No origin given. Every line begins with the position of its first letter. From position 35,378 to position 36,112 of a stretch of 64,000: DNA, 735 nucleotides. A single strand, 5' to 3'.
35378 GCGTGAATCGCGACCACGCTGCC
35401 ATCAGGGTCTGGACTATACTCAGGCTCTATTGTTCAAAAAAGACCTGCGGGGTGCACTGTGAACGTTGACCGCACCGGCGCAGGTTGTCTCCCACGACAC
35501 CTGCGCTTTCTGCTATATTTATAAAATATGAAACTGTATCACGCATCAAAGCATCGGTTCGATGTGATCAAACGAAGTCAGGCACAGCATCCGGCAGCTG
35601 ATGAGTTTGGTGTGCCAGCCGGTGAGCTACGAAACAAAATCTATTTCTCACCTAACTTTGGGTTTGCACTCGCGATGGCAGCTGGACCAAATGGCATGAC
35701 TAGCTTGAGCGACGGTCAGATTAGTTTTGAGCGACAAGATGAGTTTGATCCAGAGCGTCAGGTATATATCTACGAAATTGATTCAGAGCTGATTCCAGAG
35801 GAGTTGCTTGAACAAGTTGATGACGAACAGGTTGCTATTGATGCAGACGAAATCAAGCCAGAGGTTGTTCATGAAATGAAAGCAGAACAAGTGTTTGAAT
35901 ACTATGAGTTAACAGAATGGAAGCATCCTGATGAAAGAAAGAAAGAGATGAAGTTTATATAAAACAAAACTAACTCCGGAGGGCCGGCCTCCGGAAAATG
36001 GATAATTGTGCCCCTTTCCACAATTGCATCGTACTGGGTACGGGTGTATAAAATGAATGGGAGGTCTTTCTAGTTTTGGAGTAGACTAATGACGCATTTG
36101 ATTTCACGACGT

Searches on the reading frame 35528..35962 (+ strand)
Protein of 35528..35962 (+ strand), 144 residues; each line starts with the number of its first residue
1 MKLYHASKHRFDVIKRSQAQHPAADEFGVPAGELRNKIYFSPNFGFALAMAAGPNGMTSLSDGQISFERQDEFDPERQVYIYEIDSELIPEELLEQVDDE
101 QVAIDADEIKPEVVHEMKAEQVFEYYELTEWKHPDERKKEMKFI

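Call 13: search_protein_families(library=pfam, max_evalue=0.01, proteins=[window:35528-35962:+])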
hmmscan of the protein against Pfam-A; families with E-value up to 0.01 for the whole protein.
window:35528-35962:+ (144 aa): 0 families

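Call 16: find_encoding_contigs(protein=window:35528-35962:+, flank=6000, max_places=10)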
Protein window:35528-35962:+ (144 aa): 1 contig read that carries it; 1 place shown.
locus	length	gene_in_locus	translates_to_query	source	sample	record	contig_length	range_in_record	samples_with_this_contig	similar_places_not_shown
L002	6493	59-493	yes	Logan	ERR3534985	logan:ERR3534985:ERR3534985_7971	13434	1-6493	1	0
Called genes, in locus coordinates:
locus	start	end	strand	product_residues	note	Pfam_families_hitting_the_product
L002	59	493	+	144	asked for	-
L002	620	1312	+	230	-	PF06707:DUF1194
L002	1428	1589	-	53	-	-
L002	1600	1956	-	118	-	-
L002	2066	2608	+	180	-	PF06041:DUF924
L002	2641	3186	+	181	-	PF10648:Gmad2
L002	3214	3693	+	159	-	PF01202:SKI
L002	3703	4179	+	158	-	-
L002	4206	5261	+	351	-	PF00723:Glyco_hydro_15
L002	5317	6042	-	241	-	-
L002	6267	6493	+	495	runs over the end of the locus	PF03193:RsgA_GTPase (faint), PF00005:ABC_tran, PF02463:SMC_N (faint), PF13555:AAA_29 (faint), PF13476:AAA_23 (faint), PF13304:AAA_21 (weak), PF00005:ABC_tran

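Call 37: find_homologous_proteins(query=window:35528-35962:+, max_evalue=0.001)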
Query window:35528-35962:+ (144 aa): 21 proteins with E <= 0.001 among 34 candidates.
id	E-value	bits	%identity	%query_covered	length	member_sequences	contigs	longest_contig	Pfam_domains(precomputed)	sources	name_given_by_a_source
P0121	6.2e-90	317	100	100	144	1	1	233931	-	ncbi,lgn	-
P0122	3.3e-81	288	92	100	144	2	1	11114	-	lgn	-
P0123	1.9e-80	286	91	100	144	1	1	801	-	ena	-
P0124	9.5e-71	254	81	100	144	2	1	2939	-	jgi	jgi:hypothetical protein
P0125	5.4e-60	220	68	99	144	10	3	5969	-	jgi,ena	jgi:hypothetical protein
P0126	9.9e-59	215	70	100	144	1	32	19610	-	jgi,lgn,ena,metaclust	jgi:hypothetical protein|metaclust:\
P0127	4.0e-58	214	70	94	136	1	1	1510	-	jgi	jgi:hypothetical protein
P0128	4.2e-58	213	68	99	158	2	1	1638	-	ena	-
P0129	7.6e-54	200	65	95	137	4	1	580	-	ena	-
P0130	7.9e-52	193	64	99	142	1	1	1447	-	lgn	-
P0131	6.9e-50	187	63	94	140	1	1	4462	-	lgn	-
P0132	1.4e-47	179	64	99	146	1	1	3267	-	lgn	-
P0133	3.5e-47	178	64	99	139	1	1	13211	-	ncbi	-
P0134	2.8e-45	172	56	100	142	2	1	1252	-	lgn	-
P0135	7.7e-42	161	57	92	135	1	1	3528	-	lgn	-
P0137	6.3e-31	125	47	92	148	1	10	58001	-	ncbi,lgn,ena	-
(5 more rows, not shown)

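Call 38: find_encoding_contigs(protein=P0122, flank=8000, max_places=4)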
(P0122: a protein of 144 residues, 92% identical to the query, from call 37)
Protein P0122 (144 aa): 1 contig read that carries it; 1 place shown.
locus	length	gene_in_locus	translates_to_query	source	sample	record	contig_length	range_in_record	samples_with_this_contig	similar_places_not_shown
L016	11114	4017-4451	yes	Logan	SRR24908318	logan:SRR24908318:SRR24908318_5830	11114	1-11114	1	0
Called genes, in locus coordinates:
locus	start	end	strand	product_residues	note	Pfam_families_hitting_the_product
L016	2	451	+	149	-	?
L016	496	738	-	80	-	PF00830:Ribosomal_L28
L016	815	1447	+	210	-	PF02163:Peptidase_M50 (weak)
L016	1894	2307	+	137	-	PF00164:Ribosom_S12_S23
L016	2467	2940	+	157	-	PF00177:Ribosomal_S7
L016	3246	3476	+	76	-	-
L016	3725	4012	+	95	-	PF04266:ASCH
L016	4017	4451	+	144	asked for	-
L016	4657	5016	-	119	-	-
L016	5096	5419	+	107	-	-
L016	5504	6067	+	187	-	PF06041:DUF924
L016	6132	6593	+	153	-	-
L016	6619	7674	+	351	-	PF00723:Glyco_hydro_15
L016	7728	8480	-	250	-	-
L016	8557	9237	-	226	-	-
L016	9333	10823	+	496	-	PF03193:RsgA_GTPase (faint), PF00005:ABC_tran, PF02463:SMC_N (faint), PF13555:AAA_29 (faint), PF13304:AAA_21 (weak), PF00005:ABC_tran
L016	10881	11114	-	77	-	?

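Call 39: find_encoding_contigs(protein=P0124, flank=8000, max_places=4)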
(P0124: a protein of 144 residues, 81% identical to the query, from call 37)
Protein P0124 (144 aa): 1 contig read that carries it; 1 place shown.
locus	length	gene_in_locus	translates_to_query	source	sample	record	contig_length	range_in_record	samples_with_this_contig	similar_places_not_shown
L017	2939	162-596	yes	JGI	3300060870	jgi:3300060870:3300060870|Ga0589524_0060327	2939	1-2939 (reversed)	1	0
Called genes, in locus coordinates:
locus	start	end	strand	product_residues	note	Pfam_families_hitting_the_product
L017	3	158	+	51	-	?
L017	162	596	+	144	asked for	-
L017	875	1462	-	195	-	-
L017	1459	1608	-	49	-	-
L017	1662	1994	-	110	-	-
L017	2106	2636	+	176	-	-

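Call 40: find_encoding_contigs(protein=P0126, flank=8000, max_places=10)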
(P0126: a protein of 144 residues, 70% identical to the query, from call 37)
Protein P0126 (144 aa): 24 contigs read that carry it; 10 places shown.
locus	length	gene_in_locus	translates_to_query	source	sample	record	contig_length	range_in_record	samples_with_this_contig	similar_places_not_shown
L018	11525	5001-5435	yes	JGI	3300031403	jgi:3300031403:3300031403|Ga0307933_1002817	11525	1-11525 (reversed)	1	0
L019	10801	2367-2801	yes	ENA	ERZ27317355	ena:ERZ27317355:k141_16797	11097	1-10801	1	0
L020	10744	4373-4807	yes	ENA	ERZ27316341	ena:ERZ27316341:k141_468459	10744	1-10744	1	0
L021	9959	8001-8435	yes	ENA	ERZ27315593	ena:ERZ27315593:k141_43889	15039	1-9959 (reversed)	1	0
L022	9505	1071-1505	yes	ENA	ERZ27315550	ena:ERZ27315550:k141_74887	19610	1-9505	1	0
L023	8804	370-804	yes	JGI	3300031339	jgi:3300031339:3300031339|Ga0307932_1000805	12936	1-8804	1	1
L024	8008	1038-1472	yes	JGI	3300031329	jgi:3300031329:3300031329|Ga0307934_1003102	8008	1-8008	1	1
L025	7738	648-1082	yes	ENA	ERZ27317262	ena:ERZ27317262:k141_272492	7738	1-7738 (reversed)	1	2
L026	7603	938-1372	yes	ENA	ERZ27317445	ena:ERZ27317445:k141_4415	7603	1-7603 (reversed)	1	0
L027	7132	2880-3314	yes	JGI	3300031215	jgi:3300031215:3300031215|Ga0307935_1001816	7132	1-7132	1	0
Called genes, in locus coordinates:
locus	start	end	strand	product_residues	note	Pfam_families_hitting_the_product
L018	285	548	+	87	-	-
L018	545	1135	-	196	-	PF00081:Sod_Fe_N (weak), PF02777:Sod_Fe_C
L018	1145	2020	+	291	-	PF00753:Lactamase_B, PF12706:Lactamase_B_2 (faint)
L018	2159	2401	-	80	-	PF00830:Ribosomal_L28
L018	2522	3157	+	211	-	PF02163:Peptidase_M50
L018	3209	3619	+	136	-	PF00164:Ribosom_S12_S23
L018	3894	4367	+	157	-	PF00177:Ribosomal_S7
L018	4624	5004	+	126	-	-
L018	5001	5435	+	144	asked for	-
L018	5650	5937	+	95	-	PF04266:ASCH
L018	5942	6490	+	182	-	PF01931:NTPase_I-T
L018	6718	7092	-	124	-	-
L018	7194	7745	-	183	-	-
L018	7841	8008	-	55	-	-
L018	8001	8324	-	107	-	-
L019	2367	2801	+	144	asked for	-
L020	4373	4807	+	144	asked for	-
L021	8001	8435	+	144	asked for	-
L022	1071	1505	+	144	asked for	-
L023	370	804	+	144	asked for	-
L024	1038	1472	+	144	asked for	-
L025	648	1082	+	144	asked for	-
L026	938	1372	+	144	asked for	-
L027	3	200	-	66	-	?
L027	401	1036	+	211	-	PF02163:Peptidase_M50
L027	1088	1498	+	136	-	PF00164:Ribosom_S12_S23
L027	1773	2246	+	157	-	PF00177:Ribosomal_S7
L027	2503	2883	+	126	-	-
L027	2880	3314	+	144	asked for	-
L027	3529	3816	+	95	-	PF04266:ASCH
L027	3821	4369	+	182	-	PF01931:NTPase_I-T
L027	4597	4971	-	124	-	-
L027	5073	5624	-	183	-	-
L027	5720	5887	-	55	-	-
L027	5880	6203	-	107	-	-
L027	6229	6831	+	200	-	PF06041:DUF924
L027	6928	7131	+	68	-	?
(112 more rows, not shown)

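Call 53: find_encoding_contigs(protein=P0125, flank=6000, max_places=5)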
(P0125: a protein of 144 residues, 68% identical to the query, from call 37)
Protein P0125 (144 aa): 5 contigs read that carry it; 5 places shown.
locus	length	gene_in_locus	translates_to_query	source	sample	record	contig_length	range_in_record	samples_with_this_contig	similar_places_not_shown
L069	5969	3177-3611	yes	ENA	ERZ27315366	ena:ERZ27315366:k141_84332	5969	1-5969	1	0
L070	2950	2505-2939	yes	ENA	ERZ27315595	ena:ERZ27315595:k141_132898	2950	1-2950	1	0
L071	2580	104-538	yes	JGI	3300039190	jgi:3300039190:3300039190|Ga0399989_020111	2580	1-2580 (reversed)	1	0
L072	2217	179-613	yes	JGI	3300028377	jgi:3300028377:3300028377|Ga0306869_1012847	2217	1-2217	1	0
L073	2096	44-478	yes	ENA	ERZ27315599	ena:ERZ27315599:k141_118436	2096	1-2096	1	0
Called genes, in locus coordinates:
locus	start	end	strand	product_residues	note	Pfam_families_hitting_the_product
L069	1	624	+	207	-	?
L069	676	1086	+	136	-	PF00164:Ribosom_S12_S23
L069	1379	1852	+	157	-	PF00177:Ribosomal_S7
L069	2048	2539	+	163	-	-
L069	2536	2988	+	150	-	-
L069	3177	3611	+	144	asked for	-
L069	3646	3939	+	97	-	PF04266:ASCH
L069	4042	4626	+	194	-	PF00581:Rhodanese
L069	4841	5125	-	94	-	-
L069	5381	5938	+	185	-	PF06041:DUF924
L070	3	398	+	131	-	?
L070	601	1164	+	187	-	PF00177:Ribosomal_S7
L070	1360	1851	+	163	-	-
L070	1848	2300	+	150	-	-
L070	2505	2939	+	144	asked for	-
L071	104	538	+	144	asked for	-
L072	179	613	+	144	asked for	-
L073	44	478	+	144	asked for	-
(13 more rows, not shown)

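Call 54: find_encoding_contigs(protein=P0133, flank=6000, max_places=3)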
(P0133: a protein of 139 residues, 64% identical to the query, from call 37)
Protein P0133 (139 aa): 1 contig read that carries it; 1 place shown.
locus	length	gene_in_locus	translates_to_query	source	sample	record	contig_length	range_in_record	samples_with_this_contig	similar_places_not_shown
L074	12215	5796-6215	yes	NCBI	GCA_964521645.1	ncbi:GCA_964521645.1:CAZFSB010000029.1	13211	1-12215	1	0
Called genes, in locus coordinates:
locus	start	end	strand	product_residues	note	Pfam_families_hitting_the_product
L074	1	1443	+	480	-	?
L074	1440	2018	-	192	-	PF00081:Sod_Fe_N (faint), PF02777:Sod_Fe_C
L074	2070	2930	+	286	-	PF00753:Lactamase_B, PF12706:Lactamase_B_2 (weak)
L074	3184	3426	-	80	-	PF00830:Ribosomal_L28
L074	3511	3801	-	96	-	-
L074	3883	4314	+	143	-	PF02163:Peptidase_M50 (weak)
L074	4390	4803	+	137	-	PF00164:Ribosom_S12_S23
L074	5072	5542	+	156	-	PF00177:Ribosomal_S7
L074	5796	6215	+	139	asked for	-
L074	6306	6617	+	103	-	-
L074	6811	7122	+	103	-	-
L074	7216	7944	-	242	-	-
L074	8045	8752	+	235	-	PF23477:zf_Tbcl_2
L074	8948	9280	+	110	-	-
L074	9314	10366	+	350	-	PF00723:Glyco_hydro_15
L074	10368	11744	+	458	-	-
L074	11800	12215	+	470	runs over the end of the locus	?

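Call 55: find_encoding_contigs(protein=P0137, flank=6000, max_places=6)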
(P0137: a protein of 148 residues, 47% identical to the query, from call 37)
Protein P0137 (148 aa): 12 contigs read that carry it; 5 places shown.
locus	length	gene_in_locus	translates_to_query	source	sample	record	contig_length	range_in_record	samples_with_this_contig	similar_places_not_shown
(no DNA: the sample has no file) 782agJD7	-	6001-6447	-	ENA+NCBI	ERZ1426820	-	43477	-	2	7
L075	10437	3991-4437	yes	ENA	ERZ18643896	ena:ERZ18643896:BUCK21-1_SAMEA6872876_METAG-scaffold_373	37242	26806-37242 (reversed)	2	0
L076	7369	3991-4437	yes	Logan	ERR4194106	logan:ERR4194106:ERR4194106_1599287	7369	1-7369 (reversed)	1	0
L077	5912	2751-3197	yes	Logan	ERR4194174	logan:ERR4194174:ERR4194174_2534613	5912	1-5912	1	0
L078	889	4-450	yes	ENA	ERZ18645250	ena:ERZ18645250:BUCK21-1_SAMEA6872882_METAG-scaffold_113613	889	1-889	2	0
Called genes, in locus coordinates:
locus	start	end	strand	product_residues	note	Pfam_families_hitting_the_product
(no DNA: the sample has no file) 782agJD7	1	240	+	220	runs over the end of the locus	PF00081:Sod_Fe_N, PF02777:Sod_Fe_C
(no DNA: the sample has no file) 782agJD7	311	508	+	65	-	-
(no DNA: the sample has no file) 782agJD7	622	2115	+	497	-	PF01336:tRNA_anti-codon, PF00152:tRNA-synt_2, PF01409:tRNA-synt_2d (weak)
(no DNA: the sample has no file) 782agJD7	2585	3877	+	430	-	PF01336:tRNA_anti-codon, PF00152:tRNA-synt_2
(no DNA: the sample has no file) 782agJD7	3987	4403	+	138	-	PF06574:FAD_syn (weak), PF01467:CTP_transf_like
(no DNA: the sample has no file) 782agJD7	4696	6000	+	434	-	PF02403:Seryl_tRNA_N, PF00587:tRNA-synt_2b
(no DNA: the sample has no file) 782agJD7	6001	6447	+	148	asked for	-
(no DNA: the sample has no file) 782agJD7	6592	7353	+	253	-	PF00561:Abhydrolase_1, PF12146:Hydrolase_4, PF12697:Abhydrolase_6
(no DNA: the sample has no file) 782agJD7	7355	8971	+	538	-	PF08245:Mur_ligase_M, PF02875:Mur_ligase_C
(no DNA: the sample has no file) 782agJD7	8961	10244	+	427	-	PF01041:DegT_DnrJ_EryC1, PF00155:Aminotran_1_2, PF01041:DegT_DnrJ_EryC1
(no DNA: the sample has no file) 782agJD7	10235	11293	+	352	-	PF02388:FemAB, PF13480:Acetyltransf_6, PF02388:FemAB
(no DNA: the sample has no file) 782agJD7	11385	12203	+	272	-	PF08478:POTRA_1 (faint)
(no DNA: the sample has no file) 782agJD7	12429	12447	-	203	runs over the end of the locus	-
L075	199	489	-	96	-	-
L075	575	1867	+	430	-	PF01336:tRNA_anti-codon, PF00152:tRNA-synt_2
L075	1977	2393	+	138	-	PF06574:FAD_syn (weak), PF01467:CTP_transf_like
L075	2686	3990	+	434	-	PF02403:Seryl_tRNA_N, PF00587:tRNA-synt_2b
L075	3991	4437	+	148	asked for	-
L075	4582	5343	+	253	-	PF00561:Abhydrolase_1, PF12146:Hydrolase_4, PF12697:Abhydrolase_6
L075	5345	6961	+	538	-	PF08245:Mur_ligase_M, PF02875:Mur_ligase_C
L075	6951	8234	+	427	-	PF01041:DegT_DnrJ_EryC1, PF00155:Aminotran_1_2, PF01041:DegT_DnrJ_EryC1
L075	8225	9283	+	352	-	PF02388:FemAB, PF13480:Acetyltransf_6, PF02388:FemAB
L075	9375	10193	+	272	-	PF08478:POTRA_1 (faint)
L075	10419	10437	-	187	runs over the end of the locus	-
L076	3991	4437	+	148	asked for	-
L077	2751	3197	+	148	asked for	-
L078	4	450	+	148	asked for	-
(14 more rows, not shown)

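Call 69: search_protein_families(library=ncbifam, max_evalue=0.1, proteins=[window:35528-35962:+])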
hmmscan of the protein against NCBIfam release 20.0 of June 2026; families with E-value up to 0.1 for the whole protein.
window:35528-35962:+ (144 aa): 2 families
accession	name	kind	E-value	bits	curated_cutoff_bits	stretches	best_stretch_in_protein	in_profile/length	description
TIGR01806.1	CM_mono2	equivalog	0.015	15.5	74.15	1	97-138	47-90/114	gamma subclass chorismate mutase AroQ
NF053700.1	bfi2_fam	equivalog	0.017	14.6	350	1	64-116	95-146/294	Bf21 family immunity protein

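Call 70: search_protein_families(library=padloc, max_evalue=0.1, proteins=[window:35528-35962:+])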
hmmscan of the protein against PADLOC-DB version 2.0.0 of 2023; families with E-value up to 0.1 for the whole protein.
window:35528-35962:+ (144 aa): 0 families

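Call 80: predict_structure(alignment_id=A5)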
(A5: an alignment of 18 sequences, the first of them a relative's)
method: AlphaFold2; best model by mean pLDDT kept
length: 144 residues; sequences in the alignment: 18
mean_pLDDT: 83.4   pTM: 0.76
mean pLDDT of the five models: 83.4, 80.8, 67.7, 63.7, 62.4
residues with pLDDT >= 90: 81; 70-90: 33; 50-70: 13; < 50: 17
segments of 3 or more residues with pLDDT < 50: 21-30, 139-144
pLDDT, mean of each block of 10 residues (from residue 1): 91 75 46 70 95 88 92 95 95 91 92 96 95 63 43
secondary structure, 60 per line:
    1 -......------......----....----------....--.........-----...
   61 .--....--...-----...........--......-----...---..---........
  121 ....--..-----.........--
elements in order: E2-7 H16-19 H24-27 E38-41 H44-52 E58-61 E64-67 E78-85 E94-96 E102-104 E113-118 H119-124 H134-142

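Call 84: fold_search(model_id=the predicted structure, library=pdb)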
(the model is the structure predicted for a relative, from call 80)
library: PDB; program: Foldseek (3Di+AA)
matches with E <= 10: 50; with E <= 0.001: 0
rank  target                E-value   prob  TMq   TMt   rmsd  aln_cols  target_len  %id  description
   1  8tg3                  1.2e-02  0.99  0.38  0.30   7.9       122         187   15  tRNA 2'-phosphotransferase (Tpt1) from Aeropyrum pernix in complex with ADP-ribose-1" -phosphate (released 2023-11-08)
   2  1wfx                  1.7e-02  0.98  0.36  0.29   8.3       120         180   14  Crystal Structure of APE0204 from Aeropyrum pernix (released 2004-11-27)
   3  8tg6                  4.1e-02  0.96  0.37  0.30   7.9       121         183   16  tRNA 2'-phosphotransferase (Tpt1) from Aeropyrum pernix in complex with sulfate anions (released 2023-11-08)
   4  8tg4_A                6.8e-02  0.95  0.38  0.31   7.9       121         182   13  tRNA 2'-phosphotransferase (Tpt1) from Aeropyrum pernix in complex with ADP-ribose-2"-phosphate and 2'-OH RNA (released 2023-11-08)
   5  9ld3_A                1.8e-01  0.87  0.38  0.31   7.8       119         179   14  The complex structure of K63A/2',3',5'-P-A/ADPR (released 2025-11-12)
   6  9ldg_B                4.4e-01  0.60  0.37  0.31   8.0       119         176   14  The structure of TkoKptA/DNA/Appr>P complex-B (released 2025-11-12)
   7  2o0q                  6.3e-01  0.18  0.31  0.37   9.4       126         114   13  X-ray Crystal Structure of Protein CC0527 from Caulobacter crescentus. Northeast Structural Genomics Consortium Target C (released 2006-12-12)
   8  7l5a                  1.1e+00  0.02  0.13  0.06  14.0       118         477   14  Crystal structure of the photosensory module from Xanthomonas campestris bacteriophytochrome XccBphP in the Pfr state (released 2021-12-29)
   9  4r4z_B                1.3e+00  0.03  0.15  0.06  17.0       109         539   12  Structure of PNGF-II in P21 space group (released 2015-01-28)
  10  4eyg_B                1.6e+00  0.02  0.09  0.06  10.9        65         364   18  Crystal structure of solute binding protein of ABC transporter from Rhodopseudomonas palustris BisB5 in complex with v (released 2012-05-30)
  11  4r4z_D                1.8e+00  0.02  0.15  0.05  17.2       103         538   11  Structure of PNGF-II in P21 space group (released 2015-01-28)
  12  2o0p                  2.1e+00  0.10  0.31  0.37   9.3       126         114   13  X-ray Crystal Structure of Protein CC0527 (V27M / L66M double mutant) from Caulobacter crescentus. Northeast Structural  (released 2006-12-12)
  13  4ey3                  2.1e+00  0.01  0.09  0.06  10.8        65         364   20  Crystal structure of solute binding protein of ABC transporter in complex with p-hydroxybenzoic acid (released 2012-05-30)
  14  6g41_D                2.1e+00  0.01  0.13  0.08  17.2       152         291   12  Crystal structure of SeMet-labeled mavirus penton protein (released 2018-07-04)
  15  6g42_C                2.2e+00  0.01  0.12  0.08  17.0       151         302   11  Crystal structure of mavirus penton protein (released 2018-07-04)
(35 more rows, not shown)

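Call 87: search_solved_structures(query=A5, max_evalue=10)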
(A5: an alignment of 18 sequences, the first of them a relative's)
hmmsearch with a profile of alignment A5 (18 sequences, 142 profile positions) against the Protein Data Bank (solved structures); distinct sequences matched with E-value up to 10: 1.
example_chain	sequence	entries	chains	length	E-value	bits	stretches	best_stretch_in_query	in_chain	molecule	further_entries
2lfw_A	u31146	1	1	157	1.1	12.5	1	53-114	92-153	PhyR sigma-like domain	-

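Call 88: search_protein_families(library=pfam, alignment_id=A5, max_evalue=1)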
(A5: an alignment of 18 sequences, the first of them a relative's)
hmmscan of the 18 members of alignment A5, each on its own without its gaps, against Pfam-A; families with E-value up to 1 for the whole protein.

A. member 1, P0121 (144 aa): 0 families

B. families by the number of members that match (of 18 scanned): 4 families
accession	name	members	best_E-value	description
PF13151.12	DUF3990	2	0.0011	Protein of unknown function (DUF3990)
PF18760.7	ART-PolyVal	2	0.02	ADP-Ribosyltransferase in polyvalent proteins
PF06328.17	Lep_receptor_Ig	1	0.068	Ig-like C2-type domain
PF16992.11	RNA_pol_RpbG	1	0.15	DNA-directed RNA polymerase, subunit G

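Call 102: fold_search(model_id=the predicted structure, library=viral)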
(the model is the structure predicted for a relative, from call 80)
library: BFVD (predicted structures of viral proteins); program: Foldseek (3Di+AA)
matches with E <= 10: 154; with E <= 0.001: 1
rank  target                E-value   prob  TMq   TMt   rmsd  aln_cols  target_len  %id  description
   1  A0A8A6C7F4            5.3e-05  1.00  0.57  0.54   5.0       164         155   16  (no name in the UniProt tables at hand)
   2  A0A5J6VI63            1.9e-03  1.00  0.58  0.29   4.7       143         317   11  Uncharacterized protein [Megaviridae environmental sample]
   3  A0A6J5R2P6            9.2e-03  1.00  0.47  0.61   4.4       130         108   17  Uncharacterized protein [uncultured Caudovirales phage]
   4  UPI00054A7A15         1.8e-02  0.47  0.24  0.19  10.7       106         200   15  (no name look-up for this kind of identifier)
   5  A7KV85                2.3e-02  0.82  0.37  0.32  10.1       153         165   14  (no name in the UniProt tables at hand)
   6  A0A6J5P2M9            3.4e-02  0.89  0.41  0.38   7.5       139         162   15  Uncharacterized protein [uncultured Caudovirales phage]
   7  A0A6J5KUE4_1          4.9e-02  0.47  0.31  0.06   8.3       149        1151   15  NAT_SF domain containing protein [uncultured Caudovirales phage]
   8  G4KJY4                8.6e-02  0.80  0.37  0.16   4.4       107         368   13  (no name in the UniProt tables at hand)
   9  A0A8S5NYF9            9.2e-02  0.80  0.27  0.18   5.0        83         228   18  PolyVal ADP-Ribosyltransferase in polyvalent protein [Siphoviridae sp. ct16C7]
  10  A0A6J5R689            1.2e-01  0.30  0.34  0.11  12.1       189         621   13  Large polyvalent protein associated domain-containing protein [uncultured Caudovirales phage]
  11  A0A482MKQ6            1.3e-01  0.21  0.28  0.29   8.2       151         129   10  Uncharacterized protein [Burkholderia phage BcepSauron]
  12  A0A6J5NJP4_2          1.9e-01  0.15  0.27  0.06   9.3       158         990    9  Large polyvalent protein associated domain-containing protein [uncultured Caudovirales phage]
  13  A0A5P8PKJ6            2.3e-01  0.28  0.31  0.34   8.1       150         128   12  Uncharacterized protein [Stenotrophomonas phage Mendera]
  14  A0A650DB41            2.5e-01  0.89  0.40  0.20   4.1       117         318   10  (no name in the UniProt tables at hand)
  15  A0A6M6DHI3            3.4e-01  0.21  0.40  0.37  11.8       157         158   16  (no name in the UniProt tables at hand)
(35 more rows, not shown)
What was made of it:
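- On Type III toxin-antitoxin: Its model resembles Tpt1 and PolyVal-ART folds (calls 84, 102).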

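Call 103: search_protein_representatives(alignment_id=A5)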
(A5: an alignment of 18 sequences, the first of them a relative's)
Query: 18 sequences, 142 profile positions. Proteins with E-value up to 0.001 (for the whole library): 90; up to 1e-10: 79; up to 1e-30: 34. The best 90 are listed.
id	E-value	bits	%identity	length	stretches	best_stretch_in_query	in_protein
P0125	1.9e-63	228.9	-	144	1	1-141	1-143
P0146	9.6e-50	184.5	-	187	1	8-133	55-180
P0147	4.3e-48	179.1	-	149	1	1-140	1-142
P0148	8.1e-47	175.0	-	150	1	1-139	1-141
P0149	2.6e-45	170.1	-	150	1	1-137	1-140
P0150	4.1e-45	169.5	-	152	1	1-138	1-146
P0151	7.5e-45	168.6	-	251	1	1-131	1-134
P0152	1.4e-44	167.8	-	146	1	1-139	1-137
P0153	3.6e-44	166.4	-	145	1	1-141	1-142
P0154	4.1e-44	166.2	-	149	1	1-134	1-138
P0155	1.7e-43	164.2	-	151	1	1-133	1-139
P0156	3.7e-42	159.9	-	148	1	1-141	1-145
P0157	4.3e-42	159.7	-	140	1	1-132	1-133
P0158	1.0e-41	158.5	-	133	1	1-130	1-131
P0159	4.3e-41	156.4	-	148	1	1-139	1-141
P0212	1.5e-17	80.1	-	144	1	4-126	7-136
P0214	1.3e-16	77.1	-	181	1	5-126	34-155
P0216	1.0e-14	71.0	-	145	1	3-130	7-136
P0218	4.5e-13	65.6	-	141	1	1-127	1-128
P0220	1.2e-11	61.0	-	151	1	3-127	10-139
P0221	1.8e-11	60.4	-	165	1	4-127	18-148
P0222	2.9e-11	59.8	-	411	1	1-135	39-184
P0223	4.9e-11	59.0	-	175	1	4-130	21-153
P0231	4.5e-06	42.9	-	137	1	1-131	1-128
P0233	6.4e-04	35.9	-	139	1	27-128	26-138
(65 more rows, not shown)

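Call 104: search_protein_families(library=pfam, max_evalue=0.1, proteins=[P0212, P0214, P0216, P0218, P0220, P0221, P0222, P0223, P0231, P0233])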
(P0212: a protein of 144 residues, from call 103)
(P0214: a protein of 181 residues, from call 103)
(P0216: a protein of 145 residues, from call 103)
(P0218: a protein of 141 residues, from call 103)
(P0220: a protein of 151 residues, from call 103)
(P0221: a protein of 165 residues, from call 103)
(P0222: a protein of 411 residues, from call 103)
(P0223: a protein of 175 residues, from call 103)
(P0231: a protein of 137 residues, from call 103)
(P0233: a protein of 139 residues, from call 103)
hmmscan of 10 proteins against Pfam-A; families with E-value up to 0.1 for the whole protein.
P0212 (144 aa): 0 families

P0214 (181 aa): 0 families

P0216 (145 aa): 0 families

P0218 (141 aa): 1 family
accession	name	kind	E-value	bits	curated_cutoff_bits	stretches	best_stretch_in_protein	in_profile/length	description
PF14545.12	DBB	-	0.099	13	22.2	0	63-117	14-69/139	Dof, BCAP, and BANK (DBB) motif,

P0220 (151 aa): 0 families

P0221 (165 aa): 0 families

P0222 (411 aa): 0 families

P0223 (175 aa): 0 families

P0231 (137 aa): 2 families
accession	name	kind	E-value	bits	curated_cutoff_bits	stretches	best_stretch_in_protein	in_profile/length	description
PF18760.7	ART-PolyVal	-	0.0042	18.3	31.2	1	2-55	8-57/140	ADP-Ribosyltransferase in polyvalent proteins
PF13151.12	DUF3990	-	0.024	14.8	32.2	1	1-49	1-47/152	Protein of unknown function (DUF3990)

P0233 (139 aa): 0 families
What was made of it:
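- ORF144 resembles Tpt1/KptA and phage PolyVal-ART folds, which are enzymes that act on nucleic acids (calls 84, 88, 102, 104).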

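Call 106: search_protein_families(library=phrogs, max_evalue=0.01, proteins=[window:35528-35962:+])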
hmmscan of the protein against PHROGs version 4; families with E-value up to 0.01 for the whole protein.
window:35528-35962:+ (144 aa): 0 families
